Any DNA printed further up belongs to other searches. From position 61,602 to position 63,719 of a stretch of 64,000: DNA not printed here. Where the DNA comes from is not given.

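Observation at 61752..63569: Central TIR domain in a 605-aa protein with two unassignable flanking domains, on a low-GC island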

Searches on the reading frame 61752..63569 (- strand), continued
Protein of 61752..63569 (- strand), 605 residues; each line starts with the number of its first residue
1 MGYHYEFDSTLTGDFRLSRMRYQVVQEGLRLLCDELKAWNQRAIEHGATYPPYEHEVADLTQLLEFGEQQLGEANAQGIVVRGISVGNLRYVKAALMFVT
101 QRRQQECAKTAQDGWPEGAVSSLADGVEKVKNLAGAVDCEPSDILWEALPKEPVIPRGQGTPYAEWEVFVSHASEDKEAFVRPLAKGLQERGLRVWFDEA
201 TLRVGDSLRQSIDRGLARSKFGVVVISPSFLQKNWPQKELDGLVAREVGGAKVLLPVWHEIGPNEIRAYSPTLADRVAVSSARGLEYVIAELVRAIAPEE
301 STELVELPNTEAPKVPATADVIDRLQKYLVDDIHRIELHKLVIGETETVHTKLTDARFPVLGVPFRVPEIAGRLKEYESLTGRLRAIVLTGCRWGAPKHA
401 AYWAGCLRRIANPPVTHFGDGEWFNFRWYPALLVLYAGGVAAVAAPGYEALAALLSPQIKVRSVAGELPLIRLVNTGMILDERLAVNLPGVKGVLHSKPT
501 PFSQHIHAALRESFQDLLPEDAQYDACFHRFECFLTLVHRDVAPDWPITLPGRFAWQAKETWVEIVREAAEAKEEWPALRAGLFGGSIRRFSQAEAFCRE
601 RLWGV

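Call 25: predict_structure(alignment_id=A1)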
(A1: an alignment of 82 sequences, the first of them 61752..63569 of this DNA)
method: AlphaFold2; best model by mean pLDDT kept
length: 605 residues; sequences in the alignment: 82
mean_pLDDT: 83.4   pTM: 0.52
mean pLDDT of the five models: 83.4, 83.4, 82.6, 80.6, 80.2
residues with pLDDT >= 90: 271; 70-90: 252; 50-70: 45; < 50: 37
segments of 3 or more residues with pLDDT < 50: 151-164, 299-316, 495-497
pLDDT, mean of each block of 10 residues (from residue 1): 72 89 94 88 73 88 93 81 91 93 83 79 86 89 76 32 62 85 90 75 64 77 89 81 67 84 87 82 92 71 27 52 91 90 97 91 87 95 96 94 96 79 89 98 95 96 88 87 76 54 91 92 95 95 81 83 96 97 97 94 78
secondary structure, 60 per line:
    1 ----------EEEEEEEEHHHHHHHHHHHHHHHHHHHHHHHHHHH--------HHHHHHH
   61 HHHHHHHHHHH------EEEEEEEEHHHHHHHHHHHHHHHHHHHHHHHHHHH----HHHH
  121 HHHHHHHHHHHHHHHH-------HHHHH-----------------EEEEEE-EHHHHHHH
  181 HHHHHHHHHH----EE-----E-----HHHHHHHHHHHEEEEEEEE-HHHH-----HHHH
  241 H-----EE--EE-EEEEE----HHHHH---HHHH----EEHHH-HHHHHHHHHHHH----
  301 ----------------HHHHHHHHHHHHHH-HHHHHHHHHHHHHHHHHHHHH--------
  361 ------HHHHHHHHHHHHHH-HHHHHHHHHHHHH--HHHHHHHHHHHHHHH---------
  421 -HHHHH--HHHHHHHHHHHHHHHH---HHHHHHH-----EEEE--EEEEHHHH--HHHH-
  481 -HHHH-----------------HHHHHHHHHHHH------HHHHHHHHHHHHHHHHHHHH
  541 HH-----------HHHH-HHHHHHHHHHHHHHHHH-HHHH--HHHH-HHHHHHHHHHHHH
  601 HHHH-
elements in order: E11-18 H19-45 H54-71 E78-85 H86-112 H117-136 H144-148 E166-171 H174-190 H208-218 E219-226 H228-231 H237-241 E254-258 H263-267 H271-274 H285-296 H317-330 H332-352 H367-380 H382-394 H397-411 H422-426 H429-444 H448-454 E460-463 E466-469 H470-473 H476-479 H482-485 H503-514 H521-542 H554-557 H559-575 H577-580 H583-586 H588-604

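Call 42: search_protein_families(library=padloc, proteins=[P0012, P0016, P0050, P0036, P0013, P0048, P0055, P0042, P0027], max_evalue=0.00001)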
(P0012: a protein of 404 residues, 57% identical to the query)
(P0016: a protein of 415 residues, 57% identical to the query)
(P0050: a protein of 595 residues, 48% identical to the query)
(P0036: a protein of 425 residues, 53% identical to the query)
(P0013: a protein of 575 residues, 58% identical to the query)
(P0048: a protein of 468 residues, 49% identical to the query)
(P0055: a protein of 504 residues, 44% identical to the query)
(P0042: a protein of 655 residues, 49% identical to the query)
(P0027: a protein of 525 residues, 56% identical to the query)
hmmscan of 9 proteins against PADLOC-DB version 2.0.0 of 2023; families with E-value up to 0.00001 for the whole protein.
P0012 (404 aa): 11 families
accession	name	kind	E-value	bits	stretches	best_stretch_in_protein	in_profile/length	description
PDLC05062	PDC-S66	-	2.2e-63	212.4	1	154-292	138-277/282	-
PDLC00417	ThsB1|ThsB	-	3.1e-37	126.7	1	161-280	163-283/303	TIR-like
PDLC00424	ThsB1|ThsB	-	1.8e-20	71.7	1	150-284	87-221/234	TIR-like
PDLC02962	RT-TIR_XII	-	5.4e-17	59.8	1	156-275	337-456/478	single gene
PDLC02012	SAVED5--SAVED_TIR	-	7.7e-13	46.3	1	162-285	10-131/404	-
PDLC02961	RT-TIR_XII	-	3.1e-12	44.2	1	159-284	342-461/475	single gene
PDLC02421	Aga_TIR-PNTD1-PNTD2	-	2.7e-11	41.2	1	167-240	6-80/430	Class I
PDLC02403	Aga_TIR-PNTD1-PNTD2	-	2.1e-10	38.2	1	167-240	5-79/443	Class I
PDLC03957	bSEFIR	-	1.9e-08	32.5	1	164-233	38-109/412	-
PDLC02400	Aga_TIR-PNTD1-PNTD2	-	2.2e-07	27.5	1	134-303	157-323/639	Class I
PDLC03015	TIR-NLR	-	6.2e-07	26.5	1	167-240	4-75/824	-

P0016 (415 aa): 13 families
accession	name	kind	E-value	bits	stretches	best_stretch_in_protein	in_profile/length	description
PDLC05062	PDC-S66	-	1.4e-63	213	1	128-293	120-280/282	-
PDLC00417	ThsB1|ThsB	-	9.9e-37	125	1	162-278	166-283/303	TIR-like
PDLC00424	ThsB1|ThsB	-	4.6e-21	73.7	1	164-280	103-218/234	TIR-like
PDLC02962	RT-TIR_XII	-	5.5e-16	56.5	1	151-274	334-457/478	single gene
PDLC02012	SAVED5--SAVED_TIR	-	1.7e-13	48.5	1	164-249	15-99/404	-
PDLC02961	RT-TIR_XII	-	7.7e-12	42.9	1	150-291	335-470/475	single gene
PDLC02421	Aga_TIR-PNTD1-PNTD2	-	3.9e-11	40.7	1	164-238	5-80/430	Class I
PDLC02403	Aga_TIR-PNTD1-PNTD2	-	8.9e-11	39.5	1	165-238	5-79/443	Class I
PDLC02400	Aga_TIR-PNTD1-PNTD2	-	2.5e-08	30.7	1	136-300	158-322/639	Class I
PDLC03957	bSEFIR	-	2.5e-07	28.9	1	159-230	34-108/412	-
PDLC00727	Effector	-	3.2e-06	23.9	1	162-231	173-242/590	TIR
PDLC03015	TIR-NLR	-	6.8e-06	23.1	1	165-237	4-74/824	-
PDLC00728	Effector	-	8.1e-06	23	0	164-228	11-75/432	TIR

P0050 (595 aa): 13 families
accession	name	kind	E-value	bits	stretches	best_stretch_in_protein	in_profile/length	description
PDLC05062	PDC-S66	-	2.3e-60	202.5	1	158-283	140-265/282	-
PDLC00417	ThsB1|ThsB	-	9.6e-34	115.2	1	163-282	163-283/303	TIR-like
PDLC00424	ThsB1|ThsB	-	8.2e-17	59.8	1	167-286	102-220/234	TIR-like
PDLC02962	RT-TIR_XII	-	6.8e-13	46.3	1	149-278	328-457/478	single gene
PDLC02012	SAVED5--SAVED_TIR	-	4.2e-12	43.9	1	167-267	14-110/404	-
PDLC02961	RT-TIR_XII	-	2.6e-10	37.8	1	165-294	346-469/475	single gene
PDLC02421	Aga_TIR-PNTD1-PNTD2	-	2.2e-08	31.6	1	169-242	6-80/430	Class I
PDLC02403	Aga_TIR-PNTD1-PNTD2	-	1.7e-07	28.7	1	169-231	5-68/443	Class I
PDLC03957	bSEFIR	-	8.2e-07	27.2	1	166-229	38-103/412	-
PDLC00728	Effector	-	2.3e-06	24.8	1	164-227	7-70/432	TIR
PDLC03015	TIR-NLR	-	2.4e-06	24.5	1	169-243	4-76/824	-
PDLC02400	Aga_TIR-PNTD1-PNTD2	-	4.7e-06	23.2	1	106-305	130-323/639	Class I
PDLC00727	Effector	-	9.3e-06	22.4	0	168-229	175-236/590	TIR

P0036 (425 aa): 12 families
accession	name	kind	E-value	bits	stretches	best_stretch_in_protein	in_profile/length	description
PDLC05062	PDC-S66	-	1.3e-62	209.8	1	159-285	138-264/282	-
PDLC00417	ThsB1|ThsB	-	4.9e-37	126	1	167-284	164-282/303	TIR-like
PDLC00424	ThsB1|ThsB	-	3.8e-18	64.1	1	160-287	95-218/234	TIR-like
PDLC02962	RT-TIR_XII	-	8.7e-16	55.8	1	144-281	320-457/478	single gene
PDLC02961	RT-TIR_XII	-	2.9e-13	47.6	1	159-294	337-466/475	single gene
PDLC02012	SAVED5--SAVED_TIR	-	2.3e-12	44.7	1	170-290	14-131/404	-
PDLC02421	Aga_TIR-PNTD1-PNTD2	-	1.7e-11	41.9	1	172-245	6-80/430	Class I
PDLC02403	Aga_TIR-PNTD1-PNTD2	-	3.5e-10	37.5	1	172-244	5-78/443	Class I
PDLC03957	bSEFIR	-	2e-09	35.7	1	159-237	34-108/412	-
PDLC03015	TIR-NLR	-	6.9e-08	29.7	1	172-260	4-91/824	-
PDLC02400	Aga_TIR-PNTD1-PNTD2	-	5.8e-07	26.2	1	99-296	123-311/639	Class I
PDLC00727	Effector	-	5.7e-06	23.1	1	167-251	171-256/590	TIR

P0013 (575 aa): 11 families
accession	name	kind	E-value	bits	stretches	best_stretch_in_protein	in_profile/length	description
PDLC05062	PDC-S66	-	6.1e-63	210.9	1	122-291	114-278/282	-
PDLC00417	ThsB1|ThsB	-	2.1e-37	127.2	1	162-277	166-282/303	TIR-like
PDLC00424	ThsB1|ThsB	-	8.7e-19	66.2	1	163-285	102-224/234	TIR-like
PDLC02962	RT-TIR_XII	-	1.3e-14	51.9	1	157-285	340-468/478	single gene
PDLC02012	SAVED5--SAVED_TIR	-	2.9e-11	41.1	1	164-259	15-109/404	-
PDLC02961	RT-TIR_XII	-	4.1e-11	40.5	1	155-290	340-469/475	single gene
PDLC02421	Aga_TIR-PNTD1-PNTD2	-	8.9e-10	36.2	1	165-237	6-79/430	Class I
PDLC02403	Aga_TIR-PNTD1-PNTD2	-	2.8e-09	34.5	1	165-237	5-78/443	Class I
PDLC03015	TIR-NLR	-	2e-08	31.5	1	165-238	4-75/824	-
PDLC03957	bSEFIR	-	3.2e-07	28.5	1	163-230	39-108/412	-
PDLC02400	Aga_TIR-PNTD1-PNTD2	-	3.8e-07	26.8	1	138-299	160-321/639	Class I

P0048 (468 aa): 11 families
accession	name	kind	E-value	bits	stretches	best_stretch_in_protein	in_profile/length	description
PDLC05062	PDC-S66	-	2.7e-64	215.4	1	168-313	135-280/282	-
PDLC00417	ThsB1|ThsB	-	2.6e-38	130.2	1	175-306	160-292/303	TIR-like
PDLC00424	ThsB1|ThsB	-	2.4e-20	71.3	1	183-309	102-228/234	TIR-like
PDLC02962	RT-TIR_XII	-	1.1e-16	58.7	1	171-293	334-456/478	single gene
PDLC02961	RT-TIR_XII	-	3.5e-13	47.3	1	169-309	334-468/475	single gene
PDLC02012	SAVED5--SAVED_TIR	-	3.2e-09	34.4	1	184-343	15-164/404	-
PDLC02421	Aga_TIR-PNTD1-PNTD2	-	2.7e-08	31.4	1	186-258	7-80/430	Class I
PDLC03015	TIR-NLR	-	6.6e-08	29.7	1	185-258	4-75/824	-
PDLC05032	PDC-S50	-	1.1e-07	29.3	1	337-431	175-269/387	-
PDLC02403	Aga_TIR-PNTD1-PNTD2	-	2.1e-07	28.3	1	186-258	6-79/443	Class I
PDLC02400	Aga_TIR-PNTD1-PNTD2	-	3.9e-06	23.4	1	155-313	160-315/639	Class I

P0055 (504 aa): 11 families
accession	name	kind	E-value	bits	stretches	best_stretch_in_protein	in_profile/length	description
PDLC05062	PDC-S66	-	3.5e-62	208.4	1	125-286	118-266/282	-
PDLC00417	ThsB1|ThsB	-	1.2e-38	131.4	1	158-283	156-282/303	TIR-like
PDLC00424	ThsB1|ThsB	-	3.2e-19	67.6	1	154-298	87-231/234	TIR-like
PDLC02962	RT-TIR_XII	-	4e-16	56.9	1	136-285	313-462/478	single gene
PDLC02961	RT-TIR_XII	-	1.6e-14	51.7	1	148-298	327-471/475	single gene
PDLC02421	Aga_TIR-PNTD1-PNTD2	-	6.2e-11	40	1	171-244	6-80/430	Class I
PDLC02403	Aga_TIR-PNTD1-PNTD2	-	2e-10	38.3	1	171-244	5-79/443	Class I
PDLC02012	SAVED5--SAVED_TIR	-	6.8e-09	33.3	1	170-269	15-113/404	-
PDLC03015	TIR-NLR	-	5.2e-07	26.8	1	172-260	5-92/824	-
PDLC02400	Aga_TIR-PNTD1-PNTD2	-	5.3e-07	26.3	1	129-293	154-313/639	Class I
PDLC03957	bSEFIR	-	1.5e-06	26.3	0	174-236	46-108/412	-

P0042 (655 aa): 8 families
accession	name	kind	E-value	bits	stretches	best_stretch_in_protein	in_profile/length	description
PDLC05062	PDC-S66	-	1.1e-59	200.2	1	128-300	120-280/282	-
PDLC00417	ThsB1|ThsB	-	2.1e-34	117.4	1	157-284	154-282/303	TIR-like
PDLC00424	ThsB1|ThsB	-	3.1e-20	70.9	1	157-289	89-220/234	TIR-like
PDLC02962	RT-TIR_XII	-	8.1e-15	52.6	1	145-284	321-460/478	single gene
PDLC02961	RT-TIR_XII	-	3.2e-14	50.7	1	146-290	324-462/475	single gene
PDLC02012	SAVED5--SAVED_TIR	-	3.5e-10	37.5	1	169-287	13-128/404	-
PDLC03015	TIR-NLR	-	4.9e-08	30.1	1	172-261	4-92/824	-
PDLC02421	Aga_TIR-PNTD1-PNTD2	-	1.1e-06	26.1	1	172-244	6-79/430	Class I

P0027 (525 aa): 10 families
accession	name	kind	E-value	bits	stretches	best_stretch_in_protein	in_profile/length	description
PDLC05062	PDC-S66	-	5.3e-60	201.3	1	154-282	137-265/282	-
PDLC00417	ThsB1|ThsB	-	8.1e-37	125.3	1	159-280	160-282/303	TIR-like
PDLC00424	ThsB1|ThsB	-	1.1e-17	62.6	1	147-288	83-224/234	TIR-like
PDLC02962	RT-TIR_XII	-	4.5e-14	50.2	1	160-277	340-457/478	single gene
PDLC02961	RT-TIR_XII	-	1.5e-11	41.9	1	145-288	327-464/475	single gene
PDLC02012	SAVED5--SAVED_TIR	-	1.8e-10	38.5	1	167-249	15-96/404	-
PDLC02421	Aga_TIR-PNTD1-PNTD2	-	2.5e-09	34.7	1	168-241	6-80/430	Class I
PDLC02403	Aga_TIR-PNTD1-PNTD2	-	2.4e-08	31.5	1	168-239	5-77/443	Class I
PDLC03015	TIR-NLR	-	4.5e-06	23.7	1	168-241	4-75/824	-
PDLC03957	bSEFIR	-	9.2e-06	23.7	0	171-233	46-108/412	-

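Call 63: list_cluster_members(proteins=[P0001, P0012, P0134])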
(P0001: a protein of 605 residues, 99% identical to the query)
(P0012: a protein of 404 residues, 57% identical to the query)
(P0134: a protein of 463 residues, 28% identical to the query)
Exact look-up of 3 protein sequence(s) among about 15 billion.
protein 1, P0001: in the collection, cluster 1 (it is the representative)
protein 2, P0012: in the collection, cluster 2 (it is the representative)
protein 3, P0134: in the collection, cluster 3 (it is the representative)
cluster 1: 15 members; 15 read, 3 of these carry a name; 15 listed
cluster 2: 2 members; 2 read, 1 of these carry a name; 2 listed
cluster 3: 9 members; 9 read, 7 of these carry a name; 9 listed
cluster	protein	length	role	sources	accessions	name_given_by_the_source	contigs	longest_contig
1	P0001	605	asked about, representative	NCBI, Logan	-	-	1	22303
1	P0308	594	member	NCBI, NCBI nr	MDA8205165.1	MAG: toll/interleukin-1 receptor domain-containing protein, partial [Thermaerobacter sp.] | toll/interleukin-1 receptor domain-containing protein [Thermaerobacter sp.]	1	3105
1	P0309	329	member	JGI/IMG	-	hypothetical protein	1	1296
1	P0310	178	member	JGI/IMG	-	hypothetical protein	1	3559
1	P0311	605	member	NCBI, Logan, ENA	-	-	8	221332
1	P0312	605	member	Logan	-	-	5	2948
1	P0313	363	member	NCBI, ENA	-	-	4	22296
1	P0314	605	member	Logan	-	-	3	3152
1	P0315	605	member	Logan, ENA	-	-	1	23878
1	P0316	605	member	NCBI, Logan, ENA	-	-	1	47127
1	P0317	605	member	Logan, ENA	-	-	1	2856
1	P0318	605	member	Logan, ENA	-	-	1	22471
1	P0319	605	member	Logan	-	-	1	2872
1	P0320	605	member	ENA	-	-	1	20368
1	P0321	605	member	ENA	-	-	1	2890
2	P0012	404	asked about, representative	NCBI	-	-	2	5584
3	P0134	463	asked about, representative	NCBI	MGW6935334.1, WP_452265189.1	toll/interleukin-1 receptor domain-containing protein [Lentzea sp. NPDC054927]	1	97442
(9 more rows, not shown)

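Call 78: find_encoding_contigs(protein=P0007, flank=6000, max_places=2)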
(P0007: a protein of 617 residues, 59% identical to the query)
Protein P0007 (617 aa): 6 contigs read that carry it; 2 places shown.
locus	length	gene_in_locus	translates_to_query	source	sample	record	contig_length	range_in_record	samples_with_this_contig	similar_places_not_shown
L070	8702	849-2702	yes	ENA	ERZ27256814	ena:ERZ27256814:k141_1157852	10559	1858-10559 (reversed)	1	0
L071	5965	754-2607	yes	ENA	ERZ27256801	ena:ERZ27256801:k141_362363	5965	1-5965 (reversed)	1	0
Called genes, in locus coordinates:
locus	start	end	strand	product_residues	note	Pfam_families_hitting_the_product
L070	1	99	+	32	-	?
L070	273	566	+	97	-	-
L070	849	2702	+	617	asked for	PF01582:TIR, PF13676:TIR_2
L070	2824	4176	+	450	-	PF04326:SLFN_AlbA_2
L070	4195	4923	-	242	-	-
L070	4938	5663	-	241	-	PF00656:Peptidase_C14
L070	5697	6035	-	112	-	-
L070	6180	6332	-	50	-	-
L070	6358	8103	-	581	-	PF02661:Fic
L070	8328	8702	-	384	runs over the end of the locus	PF00589:Phage_integrase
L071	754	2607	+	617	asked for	PF01582:TIR, PF13676:TIR_2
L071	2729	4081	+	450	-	PF04326:SLFN_AlbA_2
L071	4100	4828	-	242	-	-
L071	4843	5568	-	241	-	PF00656:Peptidase_C14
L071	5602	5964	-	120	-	?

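Call 79: find_encoding_contigs(protein=P0065, flank=6000, max_places=1)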
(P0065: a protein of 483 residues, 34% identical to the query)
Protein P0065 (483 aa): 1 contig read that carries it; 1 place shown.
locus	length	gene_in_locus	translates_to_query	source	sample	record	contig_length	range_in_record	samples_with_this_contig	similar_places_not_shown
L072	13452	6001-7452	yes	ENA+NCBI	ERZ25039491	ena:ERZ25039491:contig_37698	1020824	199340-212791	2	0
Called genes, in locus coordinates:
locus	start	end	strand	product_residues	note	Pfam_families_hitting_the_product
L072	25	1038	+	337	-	PF01292:Ni_hydr_CYTB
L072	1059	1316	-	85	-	-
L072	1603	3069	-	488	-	PF02518:HATPase_c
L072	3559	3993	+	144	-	PF00825:Ribonuclease_P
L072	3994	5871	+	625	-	PF14849:YidC_periplas, PF02096:60KD_IMP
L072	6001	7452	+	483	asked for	PF01582:TIR, PF13676:TIR_2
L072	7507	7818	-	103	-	-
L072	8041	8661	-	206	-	-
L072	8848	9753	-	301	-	PF12760:Zn_ribbon_IS1595, PF12762:DDE_Tnp_IS1595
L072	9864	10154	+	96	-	-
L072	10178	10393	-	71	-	-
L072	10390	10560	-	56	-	-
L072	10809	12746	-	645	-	PF01757:Acyl_transf_3, PF19040:SGNH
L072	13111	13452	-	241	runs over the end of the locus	-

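Call 81: find_encoding_contigs(protein=P0024, flank=6000, max_places=1)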
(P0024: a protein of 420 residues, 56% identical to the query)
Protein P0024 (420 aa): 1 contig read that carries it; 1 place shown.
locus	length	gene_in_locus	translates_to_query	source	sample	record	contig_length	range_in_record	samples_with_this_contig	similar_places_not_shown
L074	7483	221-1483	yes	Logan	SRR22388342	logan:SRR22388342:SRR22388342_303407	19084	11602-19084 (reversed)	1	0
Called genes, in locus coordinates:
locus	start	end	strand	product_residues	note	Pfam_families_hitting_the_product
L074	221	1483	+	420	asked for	PF01582:TIR, PF13676:TIR_2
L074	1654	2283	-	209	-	-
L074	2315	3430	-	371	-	PF00589:Phage_integrase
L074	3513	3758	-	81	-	PF12728:HTH_17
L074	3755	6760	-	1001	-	PF10412:TrwB_AAD_bind (faint)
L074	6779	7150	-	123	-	-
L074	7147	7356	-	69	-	-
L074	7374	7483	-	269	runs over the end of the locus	PF00899:ThiF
